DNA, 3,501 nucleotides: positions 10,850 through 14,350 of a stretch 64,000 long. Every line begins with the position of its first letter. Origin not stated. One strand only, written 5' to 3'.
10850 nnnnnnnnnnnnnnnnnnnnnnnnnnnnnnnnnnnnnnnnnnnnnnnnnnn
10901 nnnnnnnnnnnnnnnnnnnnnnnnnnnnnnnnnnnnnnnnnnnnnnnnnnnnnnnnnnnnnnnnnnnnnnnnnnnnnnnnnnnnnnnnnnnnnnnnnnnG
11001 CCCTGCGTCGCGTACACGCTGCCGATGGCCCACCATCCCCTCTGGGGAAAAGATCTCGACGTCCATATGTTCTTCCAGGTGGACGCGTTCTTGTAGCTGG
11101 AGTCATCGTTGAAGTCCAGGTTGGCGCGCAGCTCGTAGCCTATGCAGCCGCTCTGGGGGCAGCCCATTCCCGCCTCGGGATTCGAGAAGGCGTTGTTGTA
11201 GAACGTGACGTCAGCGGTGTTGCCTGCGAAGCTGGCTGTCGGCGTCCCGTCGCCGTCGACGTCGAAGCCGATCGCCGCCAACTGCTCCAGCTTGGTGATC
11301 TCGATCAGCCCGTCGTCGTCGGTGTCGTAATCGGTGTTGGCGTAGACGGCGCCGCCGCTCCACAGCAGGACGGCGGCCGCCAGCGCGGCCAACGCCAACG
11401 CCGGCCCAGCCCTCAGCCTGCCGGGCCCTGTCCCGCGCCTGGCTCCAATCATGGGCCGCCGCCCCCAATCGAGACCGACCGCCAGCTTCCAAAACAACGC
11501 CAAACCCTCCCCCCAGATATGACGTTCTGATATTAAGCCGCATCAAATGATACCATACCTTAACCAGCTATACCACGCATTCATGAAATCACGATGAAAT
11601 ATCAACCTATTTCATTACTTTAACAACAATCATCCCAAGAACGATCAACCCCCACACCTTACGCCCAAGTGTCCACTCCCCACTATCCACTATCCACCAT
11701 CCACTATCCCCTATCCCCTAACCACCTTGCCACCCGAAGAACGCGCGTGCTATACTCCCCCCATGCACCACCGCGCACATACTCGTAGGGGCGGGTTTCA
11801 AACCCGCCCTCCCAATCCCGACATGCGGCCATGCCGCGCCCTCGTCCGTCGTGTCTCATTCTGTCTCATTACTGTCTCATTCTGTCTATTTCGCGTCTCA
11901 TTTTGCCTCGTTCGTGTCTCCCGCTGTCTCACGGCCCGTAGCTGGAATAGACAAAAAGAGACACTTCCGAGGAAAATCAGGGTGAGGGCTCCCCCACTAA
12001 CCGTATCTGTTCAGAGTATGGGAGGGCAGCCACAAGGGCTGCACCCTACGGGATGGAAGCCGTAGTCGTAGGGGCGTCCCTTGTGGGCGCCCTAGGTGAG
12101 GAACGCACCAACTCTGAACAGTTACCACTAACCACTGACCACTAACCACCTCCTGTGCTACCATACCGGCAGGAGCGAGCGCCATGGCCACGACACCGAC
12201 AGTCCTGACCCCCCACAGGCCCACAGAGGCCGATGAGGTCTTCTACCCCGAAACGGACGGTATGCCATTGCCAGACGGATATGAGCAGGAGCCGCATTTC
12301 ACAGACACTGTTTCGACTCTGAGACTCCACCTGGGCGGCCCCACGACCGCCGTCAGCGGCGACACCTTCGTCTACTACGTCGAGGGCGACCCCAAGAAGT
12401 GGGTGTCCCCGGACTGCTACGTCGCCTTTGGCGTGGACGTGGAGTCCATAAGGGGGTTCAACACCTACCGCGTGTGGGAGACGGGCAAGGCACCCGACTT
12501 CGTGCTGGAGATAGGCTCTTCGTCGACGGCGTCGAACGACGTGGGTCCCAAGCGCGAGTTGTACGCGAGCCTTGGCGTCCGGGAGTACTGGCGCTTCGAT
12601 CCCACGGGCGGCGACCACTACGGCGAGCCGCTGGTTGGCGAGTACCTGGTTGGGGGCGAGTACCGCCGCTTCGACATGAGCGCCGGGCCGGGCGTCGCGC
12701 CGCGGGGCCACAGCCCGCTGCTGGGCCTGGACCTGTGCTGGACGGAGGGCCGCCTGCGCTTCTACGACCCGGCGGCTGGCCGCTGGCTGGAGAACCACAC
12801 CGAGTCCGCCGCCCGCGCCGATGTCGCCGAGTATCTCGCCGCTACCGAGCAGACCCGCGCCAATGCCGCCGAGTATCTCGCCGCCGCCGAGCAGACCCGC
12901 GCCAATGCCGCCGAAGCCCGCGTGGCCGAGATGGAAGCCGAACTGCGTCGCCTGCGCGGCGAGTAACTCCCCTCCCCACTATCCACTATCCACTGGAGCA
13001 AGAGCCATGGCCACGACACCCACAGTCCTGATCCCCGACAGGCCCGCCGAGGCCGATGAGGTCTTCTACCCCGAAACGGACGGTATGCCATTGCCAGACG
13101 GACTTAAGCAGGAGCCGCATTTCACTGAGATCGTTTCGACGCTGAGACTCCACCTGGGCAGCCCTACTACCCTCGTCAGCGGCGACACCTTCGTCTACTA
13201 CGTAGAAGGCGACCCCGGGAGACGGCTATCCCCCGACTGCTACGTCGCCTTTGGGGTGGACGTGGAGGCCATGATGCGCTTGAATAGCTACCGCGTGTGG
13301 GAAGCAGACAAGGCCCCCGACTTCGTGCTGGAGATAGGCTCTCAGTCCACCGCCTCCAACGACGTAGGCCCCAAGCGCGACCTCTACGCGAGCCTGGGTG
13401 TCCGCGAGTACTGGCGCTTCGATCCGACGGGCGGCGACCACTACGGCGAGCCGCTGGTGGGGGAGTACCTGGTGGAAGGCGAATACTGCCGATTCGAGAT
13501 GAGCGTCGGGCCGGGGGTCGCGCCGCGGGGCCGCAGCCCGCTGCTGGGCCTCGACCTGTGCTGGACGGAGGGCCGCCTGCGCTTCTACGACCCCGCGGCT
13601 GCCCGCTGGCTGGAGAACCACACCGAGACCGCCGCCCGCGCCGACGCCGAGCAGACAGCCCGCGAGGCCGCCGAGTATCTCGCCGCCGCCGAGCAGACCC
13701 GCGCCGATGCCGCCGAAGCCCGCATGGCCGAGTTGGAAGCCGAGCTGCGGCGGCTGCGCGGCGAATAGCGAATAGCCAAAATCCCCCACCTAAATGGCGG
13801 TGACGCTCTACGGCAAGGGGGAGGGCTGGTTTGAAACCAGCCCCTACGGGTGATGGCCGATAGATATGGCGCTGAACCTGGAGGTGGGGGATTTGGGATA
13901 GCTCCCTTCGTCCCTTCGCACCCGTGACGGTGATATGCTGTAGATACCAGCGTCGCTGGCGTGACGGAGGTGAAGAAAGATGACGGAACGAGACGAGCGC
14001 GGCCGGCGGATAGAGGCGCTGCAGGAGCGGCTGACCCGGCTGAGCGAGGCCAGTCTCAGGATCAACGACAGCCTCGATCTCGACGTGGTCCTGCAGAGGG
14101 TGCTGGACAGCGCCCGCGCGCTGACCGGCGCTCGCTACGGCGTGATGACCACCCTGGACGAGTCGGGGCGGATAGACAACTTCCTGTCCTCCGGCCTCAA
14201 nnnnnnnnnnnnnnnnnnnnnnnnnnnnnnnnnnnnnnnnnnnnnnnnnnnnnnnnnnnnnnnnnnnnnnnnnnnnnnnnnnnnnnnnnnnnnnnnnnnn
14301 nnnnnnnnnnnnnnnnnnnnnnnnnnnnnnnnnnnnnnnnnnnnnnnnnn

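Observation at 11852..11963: Eight TGTCTCA-like boxes spaced in strict 10/11-bp alternation (10.5-bp helical phase), plus two inverted boxes, in the divergent region upstream of giant gene 1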

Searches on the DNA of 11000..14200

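Call 9: search_rna_families(source=window, start=11000, end=14200, threshold=evalue, max_evalue=1)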
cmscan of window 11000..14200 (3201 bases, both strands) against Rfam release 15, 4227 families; matches with E-value up to 1: 1.
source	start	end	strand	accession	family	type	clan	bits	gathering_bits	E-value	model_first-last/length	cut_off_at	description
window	11018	11058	-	RF02219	ZNRD1-AS1_2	Gene; lncRNA;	-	18.4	60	0.24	1-76/76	no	ZNRD1 antisense RNA 1 conserved region 2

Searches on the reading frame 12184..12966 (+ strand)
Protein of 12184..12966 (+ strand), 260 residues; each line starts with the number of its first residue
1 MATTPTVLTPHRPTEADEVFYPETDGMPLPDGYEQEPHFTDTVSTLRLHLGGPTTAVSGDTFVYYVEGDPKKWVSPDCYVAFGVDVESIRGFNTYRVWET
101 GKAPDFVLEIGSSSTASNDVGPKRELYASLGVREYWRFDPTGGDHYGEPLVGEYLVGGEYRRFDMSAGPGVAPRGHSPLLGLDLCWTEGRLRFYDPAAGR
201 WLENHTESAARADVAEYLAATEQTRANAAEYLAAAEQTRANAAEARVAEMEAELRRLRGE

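Call 12: search_protein_families(library=pfam, proteins=[window:12184-12966:+])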
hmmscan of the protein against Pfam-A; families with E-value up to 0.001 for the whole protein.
window:12184-12966:+ (260 aa): 1 family
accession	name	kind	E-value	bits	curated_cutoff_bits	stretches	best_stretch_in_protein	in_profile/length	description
PF05685.18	Uma2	-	2e-12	47.4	27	1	57-142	56-133/172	Putative restriction endonuclease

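Call 15: find_encoding_contigs(protein=window:12184-12966:+, flank=10000, max_places=10)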
Protein window:12184-12966:+ (260 aa): no gene with exactly this product is on record in the collection.
